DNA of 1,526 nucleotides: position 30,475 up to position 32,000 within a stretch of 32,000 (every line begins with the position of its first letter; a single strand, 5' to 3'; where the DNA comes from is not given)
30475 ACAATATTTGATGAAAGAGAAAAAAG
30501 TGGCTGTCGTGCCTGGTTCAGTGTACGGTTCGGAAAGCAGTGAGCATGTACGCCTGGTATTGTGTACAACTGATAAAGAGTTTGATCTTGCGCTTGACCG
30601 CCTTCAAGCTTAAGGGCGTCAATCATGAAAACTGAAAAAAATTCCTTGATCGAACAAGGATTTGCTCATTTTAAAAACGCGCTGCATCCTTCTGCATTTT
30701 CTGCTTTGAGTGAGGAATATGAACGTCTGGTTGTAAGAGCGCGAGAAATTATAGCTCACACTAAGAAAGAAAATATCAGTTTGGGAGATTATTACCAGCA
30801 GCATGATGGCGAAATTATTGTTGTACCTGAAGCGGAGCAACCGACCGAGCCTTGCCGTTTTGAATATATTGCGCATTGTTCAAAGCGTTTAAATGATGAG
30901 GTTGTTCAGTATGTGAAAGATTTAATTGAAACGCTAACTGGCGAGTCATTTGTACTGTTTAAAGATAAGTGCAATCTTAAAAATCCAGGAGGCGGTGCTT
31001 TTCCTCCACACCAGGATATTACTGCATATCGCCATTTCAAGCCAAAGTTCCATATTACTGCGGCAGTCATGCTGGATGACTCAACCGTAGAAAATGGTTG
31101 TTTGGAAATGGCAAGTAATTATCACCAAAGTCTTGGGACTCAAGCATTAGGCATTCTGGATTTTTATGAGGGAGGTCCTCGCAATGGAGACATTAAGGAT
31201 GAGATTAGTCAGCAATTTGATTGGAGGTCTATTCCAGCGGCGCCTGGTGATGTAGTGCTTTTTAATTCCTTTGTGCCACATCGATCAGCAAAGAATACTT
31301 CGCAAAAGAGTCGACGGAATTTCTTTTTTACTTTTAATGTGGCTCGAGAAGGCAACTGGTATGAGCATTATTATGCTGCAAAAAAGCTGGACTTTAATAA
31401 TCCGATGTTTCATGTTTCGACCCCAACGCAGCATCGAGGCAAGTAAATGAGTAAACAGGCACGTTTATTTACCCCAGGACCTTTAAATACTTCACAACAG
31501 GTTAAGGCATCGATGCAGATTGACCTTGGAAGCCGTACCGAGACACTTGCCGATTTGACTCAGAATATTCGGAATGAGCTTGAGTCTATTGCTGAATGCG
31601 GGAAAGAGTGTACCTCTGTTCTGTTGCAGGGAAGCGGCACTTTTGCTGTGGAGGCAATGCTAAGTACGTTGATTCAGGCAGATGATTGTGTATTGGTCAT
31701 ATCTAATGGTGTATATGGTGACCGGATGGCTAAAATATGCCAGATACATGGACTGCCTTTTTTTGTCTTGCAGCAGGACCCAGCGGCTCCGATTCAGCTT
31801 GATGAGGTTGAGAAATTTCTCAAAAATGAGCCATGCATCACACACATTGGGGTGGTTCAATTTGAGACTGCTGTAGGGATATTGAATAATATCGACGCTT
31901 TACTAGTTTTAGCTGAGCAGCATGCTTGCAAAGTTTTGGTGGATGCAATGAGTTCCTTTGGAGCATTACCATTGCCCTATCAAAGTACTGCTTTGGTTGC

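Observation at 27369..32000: Compact phosphonate biosynthetic operon (pepM-ppd-aminotransferase-PhyH dioxygenase-phnW) running off the window edge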

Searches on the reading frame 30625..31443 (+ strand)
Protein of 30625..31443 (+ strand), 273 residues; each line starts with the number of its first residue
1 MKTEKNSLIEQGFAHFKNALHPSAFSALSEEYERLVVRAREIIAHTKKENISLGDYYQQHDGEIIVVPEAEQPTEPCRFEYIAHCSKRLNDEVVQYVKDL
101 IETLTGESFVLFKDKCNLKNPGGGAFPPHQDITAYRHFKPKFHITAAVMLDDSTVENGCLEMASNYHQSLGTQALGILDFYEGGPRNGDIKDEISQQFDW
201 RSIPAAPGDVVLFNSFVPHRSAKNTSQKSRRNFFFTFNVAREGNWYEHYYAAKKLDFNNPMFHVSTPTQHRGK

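Call 7: search_protein_families(library=ncbifam, proteins=[window:30625-31443:+], max_evalue=0.00001)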
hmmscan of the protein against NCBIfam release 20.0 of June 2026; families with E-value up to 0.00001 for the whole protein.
window:30625-31443:+ (273 aa): 1 family
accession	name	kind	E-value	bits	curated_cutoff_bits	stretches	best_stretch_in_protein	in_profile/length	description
NF052437.1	MPhHdxlPhnYGIM8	equivalog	5.5e-36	124.3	500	1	75-258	62-234/260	methylphosphonate hydroxylase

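Call 8: search_protein_families(library=pfam, proteins=[window:30625-31443:+], max_evalue=0.001)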
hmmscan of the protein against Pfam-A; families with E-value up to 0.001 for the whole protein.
window:30625-31443:+ (273 aa): 2 families
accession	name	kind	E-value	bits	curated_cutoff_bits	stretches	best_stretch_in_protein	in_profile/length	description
PF05721.19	PhyH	-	6.3e-25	89.1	22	1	10-231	3-212/213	Phytanoyl-CoA dioxygenase (PhyH)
PF13759.12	2OG-FeII_Oxy_5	-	0.00037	21.3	27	1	191-234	56-99/101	Putative 2OG-Fe(II) oxygenase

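Call 9: find_encoding_contigs(protein=window:30625-31443:+, flank=10000, max_places=8)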
Protein window:30625-31443:+ (273 aa): no gene with exactly this product is on record in the collection.

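Call 10: find_related_loci(query=window:30625-31443:+, collection=genome_contigs, flank=10000)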
Query window:30625-31443:+ (273 aa) in genome_contigs; peptide patterns used: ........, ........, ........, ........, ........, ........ (x = any residue, [..] = any of these).
43 stretches matched a pattern; 8 encode a relative of the query (tblastn E <= 1e-3); 8 distinct loci.
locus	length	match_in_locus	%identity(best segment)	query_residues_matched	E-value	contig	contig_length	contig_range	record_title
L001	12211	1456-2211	51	28-270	3e-82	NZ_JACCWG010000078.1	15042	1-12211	MAG: Ramlibacter sp. isolate MGR_bin146 SD2897-2912_k127_5621662, whole genome shotgun sequence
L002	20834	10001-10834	46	8-272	1e-78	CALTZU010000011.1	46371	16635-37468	MAG: uncultured Rheinheimera sp. isolate W2kkO95aam_bin.7.MAG genome assembly, contig: NODE_48_length_46371_cov_23.41890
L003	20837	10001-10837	44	2-270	4e-78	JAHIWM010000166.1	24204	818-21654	MAG: Gammaproteobacteria bacterium isolate MM_PW_MetaG.mb.44 MM_PW_MetaG.mb.44_k141_479569, whole genome shotgun sequenc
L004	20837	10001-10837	44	1-270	8e-77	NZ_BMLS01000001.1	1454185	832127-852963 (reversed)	Bowmanella pacifica strain CGMCC 1.7086 sequence01, whole genome shotgun sequence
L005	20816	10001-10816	46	1-270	3e-75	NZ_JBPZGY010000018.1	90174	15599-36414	Roseateles sp. DB2 contig18, whole genome shotgun sequence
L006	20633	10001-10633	52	65-270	6e-71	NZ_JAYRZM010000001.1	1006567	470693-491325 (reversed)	MAG: Phenylobacterium sp. isolate SH_SHASGE1bin.12 NODE_2_length_1006567_cov_10.299074, whole genome shotgun sequence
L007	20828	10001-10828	34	1-271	1e-59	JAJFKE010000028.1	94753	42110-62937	MAG: Gammaproteobacteria bacterium isolate OFTM290 OFTM290_27, whole genome shotgun sequence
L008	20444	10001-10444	32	111-253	5e-17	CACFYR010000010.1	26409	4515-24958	uncultured Pelagibacteraceae bacterium isolate AG-422-A05 genome assembly, contig: AG-422-A05_NODE_10, whole genome shot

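Call 17: search_protein_families(library=pfam, proteins=[L005:11985-13154:+, L005:13279-14301:+, L005:14308-15219:+, L005:15252-18221:-, L005:4508-5830:+, L005:5849-6388:+, L001:3373-4479:+, L001:4406-5611:+, L001:5723-6562:+, L001:7296-8945:+], max_evalue=0.0001)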
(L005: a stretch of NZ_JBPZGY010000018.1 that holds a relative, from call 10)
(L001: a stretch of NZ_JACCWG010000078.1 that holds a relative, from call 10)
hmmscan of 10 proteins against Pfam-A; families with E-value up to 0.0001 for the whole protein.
L005:11985-13154:+ (390 aa): 1 family
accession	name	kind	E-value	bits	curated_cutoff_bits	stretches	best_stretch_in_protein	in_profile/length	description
PF00155.27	Aminotran_1_2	-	1.4e-56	192.7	19.7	1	28-386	2-361/361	Aminotransferase class I and II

L005:13279-14301:+ (341 aa): 2 families
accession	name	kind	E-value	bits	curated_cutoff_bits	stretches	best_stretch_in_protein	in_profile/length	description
PF13480.13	Acetyltransf_6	-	1.9e-16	61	22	1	186-318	2-139/143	Acetyltransferase (GNAT) domain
PF04339.18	FemAB_like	-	4.4e-14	52.8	27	1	108-338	104-335/369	Peptidogalycan biosysnthesis/recognition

L005:14308-15219:+ (304 aa): 0 families

L005:15252-18221:- (989 aa): 2 families
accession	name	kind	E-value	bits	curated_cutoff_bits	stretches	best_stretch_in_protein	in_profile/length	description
PF00122.25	E1-E2_ATPase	-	1e-51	175.5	28.1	1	456-637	2-181/181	E1-E2 ATPase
PF00702.32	Hydrolase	-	2.5e-25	90.5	26.4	1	654-875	2-191/191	haloacid dehalogenase-like hydrolase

L005:4508-5830:+ (441 aa): 0 families

L005:5849-6388:+ (180 aa): 0 families

L001:3373-4479:+ (369 aa): 2 families
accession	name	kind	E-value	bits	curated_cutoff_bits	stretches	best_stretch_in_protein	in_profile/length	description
PF00266.25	Aminotran_5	-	2.5e-33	116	21.5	1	19-325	16-339/371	Aminotransferase class-V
PF00155.27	Aminotran_1_2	-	3.4e-06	27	19.7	1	51-333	63-342/361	Aminotransferase class I and II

L001:4406-5611:+ (402 aa): 0 families

L001:5723-6562:+ (280 aa): 9 families
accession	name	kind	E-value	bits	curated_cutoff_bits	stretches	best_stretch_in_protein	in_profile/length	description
PF08241.18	Methyltransf_11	-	5.5e-21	75.4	21.2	1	43-146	1-95/95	Methyltransferase domain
PF13649.12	Methyltransf_25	-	7.6e-20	71.9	27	1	42-142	1-97/97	Methyltransferase domain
PF13489.12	Methyltransf_23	-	3.7e-18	66.2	27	1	31-193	18-162/164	Methyltransferase domain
PF08242.18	Methyltransf_12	-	1e-14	55.4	30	1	43-144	1-98/98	Methyltransferase domain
PF13847.12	Methyltransf_31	-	1e-13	51.7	27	1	39-187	4-143/145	Methyltransferase domain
PF01209.24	Ubie_methyltran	-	2.9e-09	37.1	20.1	1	35-148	44-153/233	ubiE/COQ5 methyltransferase family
PF05175.20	MTS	-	7.8e-09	35.8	23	1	29-148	23-140/170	Methyltransferase small domain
PF02353.26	CMAS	-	7.1e-08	32.5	27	1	41-155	65-173/273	Mycolic acid cyclopropane synthetase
PF00891.24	Methyltransf_2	-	1.7e-05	24.7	22.3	1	41-190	65-209/210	O-methyltransferase domain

L001:7296-8945:+ (550 aa): 0 families

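Call 39: search_solved_structures(query=window:30625-31443:+, max_evalue=0.01)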
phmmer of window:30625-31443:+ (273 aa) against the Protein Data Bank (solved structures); distinct sequences matched with E-value up to 0.01: 2.
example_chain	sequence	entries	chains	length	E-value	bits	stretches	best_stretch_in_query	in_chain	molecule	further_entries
2opw_A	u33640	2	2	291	4.8e-06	29.3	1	118-246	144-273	PHYHD1 protein | Phytanoyl-CoA dioxygenase domain-containing protein 1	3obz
4xab_A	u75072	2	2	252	0.00086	21.9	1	112-238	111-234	EvdO2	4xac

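Call 53: search_protein_families(library=pfam, proteins=[L009:3360-4409:+, L009:532-1137:+], max_evalue=0.01)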
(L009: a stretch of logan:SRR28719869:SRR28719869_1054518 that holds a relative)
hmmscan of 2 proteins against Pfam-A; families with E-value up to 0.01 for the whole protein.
L009:3360-4409:+ (350 aa): 2 families
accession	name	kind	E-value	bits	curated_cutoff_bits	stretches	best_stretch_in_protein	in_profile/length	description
PF00266.25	Aminotran_5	-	1.8e-34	119.8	21.5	1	22-324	31-338/371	Aminotransferase class-V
PF22622.2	MFE-2_hydrat-2_N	-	0.0072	16.6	27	0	102-155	35-90/130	MFE-2 hydratase 2 N-terminal domain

L009:532-1137:+ (202 aa): 2 families
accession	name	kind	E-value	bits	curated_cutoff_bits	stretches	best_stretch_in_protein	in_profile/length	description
PF13546.12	DDE_5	-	1.1e-12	48.5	27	1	25-198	18-214/272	DDE superfamily endonuclease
PF01609.27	DDE_Tnp_1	-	1.6e-05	25.2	23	1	111-197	32-111/200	Transposase DDE domain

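Call 59: search_protein_families(library=ncbifam, proteins=[L009:2279-3367:+, L009:3360-4409:+], max_evalue=1e-10)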
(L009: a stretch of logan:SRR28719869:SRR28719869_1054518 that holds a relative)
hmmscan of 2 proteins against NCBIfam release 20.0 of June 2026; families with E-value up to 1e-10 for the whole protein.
L009:2279-3367:+ (363 aa): 5 families
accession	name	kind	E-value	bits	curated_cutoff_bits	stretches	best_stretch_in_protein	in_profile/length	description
TIGR03301.1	PhnW-AepZ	equivalog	5e-119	397.8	360.8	1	7-357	2-354/355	2-aminoethylphosphonate aminotransferase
NF010006.0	PRK13479.1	equivalog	4.6e-117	391.2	296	1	2-360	3-363/369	2-aminoethylphosphonate--pyruvate transaminase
TIGR02326.1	transamin_PhnW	equivalog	6.3e-113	377.5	400.8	1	5-358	4-360/363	2-aminoethylphosphonate--pyruvate transaminase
NF046070.1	PyrdoxPyrvTramin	equivalog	7.9e-26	90.8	600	1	8-284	9-287/369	pyridoxamine--pyruvate transaminase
NF045640.1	AspGlyoxATaseBhcA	equivalog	2.3e-21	76.2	650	1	1-285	1-289/395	L-aspartate--glyoxylate aminotransferase BhcA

L009:3360-4409:+ (350 aa): 9 families
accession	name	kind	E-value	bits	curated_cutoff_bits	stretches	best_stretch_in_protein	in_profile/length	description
NF045640.1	AspGlyoxATaseBhcA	equivalog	1.9e-65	221.3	650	1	6-343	9-350/395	L-aspartate--glyoxylate aminotransferase BhcA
NF046070.1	PyrdoxPyrvTramin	equivalog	8.3e-63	212.4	600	1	7-340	11-346/369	pyridoxamine--pyruvate transaminase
TIGR03301.1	PhnW-AepZ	equivalog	5e-48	164.3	360.8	1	8-348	6-346/355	2-aminoethylphosphonate aminotransferase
NF010006.0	PRK13479.1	equivalog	1.5e-36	126.3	296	1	8-349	12-353/369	2-aminoethylphosphonate--pyruvate transaminase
TIGR02326.1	transamin_PhnW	equivalog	3.1e-35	122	400.8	1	8-348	10-351/363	2-aminoethylphosphonate--pyruvate transaminase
TIGR01977.1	am_tr_V_EF2568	hypoth_equivalog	1.9e-17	63.3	377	1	40-324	50-334/376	cysteine desulfurase family protein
TIGR01366.1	serC_3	equivalog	1.1e-11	44.5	401.65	1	26-262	33-261/361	phosphoserine transaminase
TIGR01979.1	sufS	subfamily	1.3e-11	44.1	475.1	1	70-301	103-337/403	SufS family cysteine desulfurase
NF003764.0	PRK05355.1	equivalog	4.3e-11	42.3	253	1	25-264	39-261/357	3-phosphoserine/phosphohydroxythreonine transaminase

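Call 73: search_protein_families(library=pfam, proteins=[L004:4090-6888:+, L004:6960-8618:+, L004:8530-9315:+, L004:9318-9989:+, L004:10871-12178:-, L007:7237-8109:-, L007:10859-12226:+, L007:12235-15312:+, L007:15257-16219:+], max_evalue=0.0001)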
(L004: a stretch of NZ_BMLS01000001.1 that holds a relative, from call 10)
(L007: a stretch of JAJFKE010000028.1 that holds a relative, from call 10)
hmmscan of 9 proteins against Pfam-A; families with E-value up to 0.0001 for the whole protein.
L004:4090-6888:+ (933 aa): 3 families
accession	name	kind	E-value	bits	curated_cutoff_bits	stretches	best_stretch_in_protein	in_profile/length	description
PF00593.30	TonB_dep_Rec_b-barrel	-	5.9e-36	125.7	27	1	442-900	13-436/436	TonB dependent receptor-like, beta-barrel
PF14905.12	OMP_b-brl_3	-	1.7e-16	60.8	27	1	593-902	96-375/408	Outer membrane protein beta-barrel family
PF07715.20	Plug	-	2.7e-13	50.8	23.9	1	91-187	10-107/107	TonB-dependent Receptor Plug Domain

L004:6960-8618:+ (553 aa): 6 families
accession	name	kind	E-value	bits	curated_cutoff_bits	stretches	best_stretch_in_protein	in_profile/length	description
PF01663.27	Phosphodiest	-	1.6e-31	110.6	23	1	34-236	1-220/342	Type I phosphodiesterase / nucleotide pyrophosphatase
PF13290.12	CHB_HEX_C_1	-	1.6e-14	54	22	1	335-397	3-65/67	Chitobiase/beta-hexosaminidase C-terminal domain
PF13287.12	Fn3_assoc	-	3.9e-12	46.5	23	1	345-400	1-57/59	Fn3 associated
PF00884.28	Sulfatase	-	1.2e-11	45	25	1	46-281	20-296/301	Sulfatase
PF07691.17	PA14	-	1.7e-11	44.6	24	1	450-534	41-135/147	PA14 domain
PF01676.23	Metalloenzyme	-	5.5e-10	39.6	24.3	1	48-264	23-228/252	Metalloenzyme superfamily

L004:8530-9315:+ (262 aa): 1 family
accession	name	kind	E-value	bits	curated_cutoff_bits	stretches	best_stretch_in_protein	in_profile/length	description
PF04115.18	Ureidogly_lyase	-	1.4e-11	44.8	23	1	65-230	5-139/162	Ureidoglycolate lyase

L004:9318-9989:+ (224 aa): 2 families
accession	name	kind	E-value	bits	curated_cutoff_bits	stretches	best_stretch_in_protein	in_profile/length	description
PF12710.13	HAD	-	1.3e-32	114.2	27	1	5-188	1-189/189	haloacid dehalogenase-like hydrolase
PF00702.32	Hydrolase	-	4.6e-06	27.6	26.4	1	3-188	2-188/191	haloacid dehalogenase-like hydrolase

L004:10871-12178:- (435 aa): 1 family
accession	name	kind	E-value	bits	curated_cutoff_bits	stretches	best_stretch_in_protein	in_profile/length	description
PF18943.6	DUF5690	-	2.2e-156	521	25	1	38-420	2-382/382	Family of unknown function (DUF5690)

L007:7237-8109:- (290 aa): 1 family
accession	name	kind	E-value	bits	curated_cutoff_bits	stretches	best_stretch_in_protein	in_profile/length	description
PF00753.33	Lactamase_B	-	3.3e-16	60.2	22.7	1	74-262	3-187/196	Metallo-beta-lactamase superfamily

L007:10859-12226:+ (456 aa): 0 families

L007:12235-15312:+ (1026 aa): 2 families
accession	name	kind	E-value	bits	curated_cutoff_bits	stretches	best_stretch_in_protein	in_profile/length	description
PF00501.34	AMP-binding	-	7.4e-55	186.7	29.9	1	34-378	4-383/384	AMP-binding enzyme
PF00668.25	Condensation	-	1.1e-17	64.4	30.6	1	617-1021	7-443/456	Condensation domain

L007:15257-16219:+ (321 aa): 2 families
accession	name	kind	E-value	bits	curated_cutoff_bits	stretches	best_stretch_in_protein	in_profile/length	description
PF07478.18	Dala_Dala_lig_C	-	5.8e-13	49.3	24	1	186-313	74-203/204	D-ala D-ala ligase C-terminus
PF02655.19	ATP-grasp_3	-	8.2e-06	26.4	23.2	1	123-282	1-154/160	ATP-grasp domain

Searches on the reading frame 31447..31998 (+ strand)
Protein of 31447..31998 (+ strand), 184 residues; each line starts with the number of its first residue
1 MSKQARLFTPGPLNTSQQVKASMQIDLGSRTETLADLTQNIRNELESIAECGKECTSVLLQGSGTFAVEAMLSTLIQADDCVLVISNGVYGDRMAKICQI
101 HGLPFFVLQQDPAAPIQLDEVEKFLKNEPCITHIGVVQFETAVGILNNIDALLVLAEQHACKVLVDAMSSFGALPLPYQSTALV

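Call 7: search_protein_families(library=ncbifam, proteins=[window:31447-31998:+], max_evalue=0.00001)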
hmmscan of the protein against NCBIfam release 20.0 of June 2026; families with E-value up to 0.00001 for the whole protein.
window:31447-31998:+ (184 aa): 5 families
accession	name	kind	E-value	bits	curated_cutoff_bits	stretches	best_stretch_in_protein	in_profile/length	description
TIGR03301.1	PhnW-AepZ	equivalog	9e-57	193.1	360.8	1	7-177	2-172/355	2-aminoethylphosphonate aminotransferase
NF010006.0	PRK13479.1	equivalog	1.4e-53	182.3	296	1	2-179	3-180/369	2-aminoethylphosphonate--pyruvate transaminase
TIGR02326.1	transamin_PhnW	equivalog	2.9e-52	178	400.8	1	5-177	4-176/363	2-aminoethylphosphonate--pyruvate transaminase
NF046070.1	PyrdoxPyrvTramin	equivalog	2.2e-18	66.3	600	1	8-177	9-177/369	pyridoxamine--pyruvate transaminase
NF045640.1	AspGlyoxATaseBhcA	equivalog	6.4e-18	64.8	650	1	1-176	1-180/395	L-aspartate--glyoxylate aminotransferase BhcA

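Call 8: search_protein_families(library=pfam, proteins=[window:31447-31998:+], max_evalue=0.001)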
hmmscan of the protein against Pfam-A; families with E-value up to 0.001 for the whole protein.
window:31447-31998:+ (184 aa): 1 family
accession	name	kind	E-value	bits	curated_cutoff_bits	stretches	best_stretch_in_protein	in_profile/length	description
PF00266.25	Aminotran_5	-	1.5e-08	34.5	21.5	1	26-177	33-186/371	Aminotransferase class-V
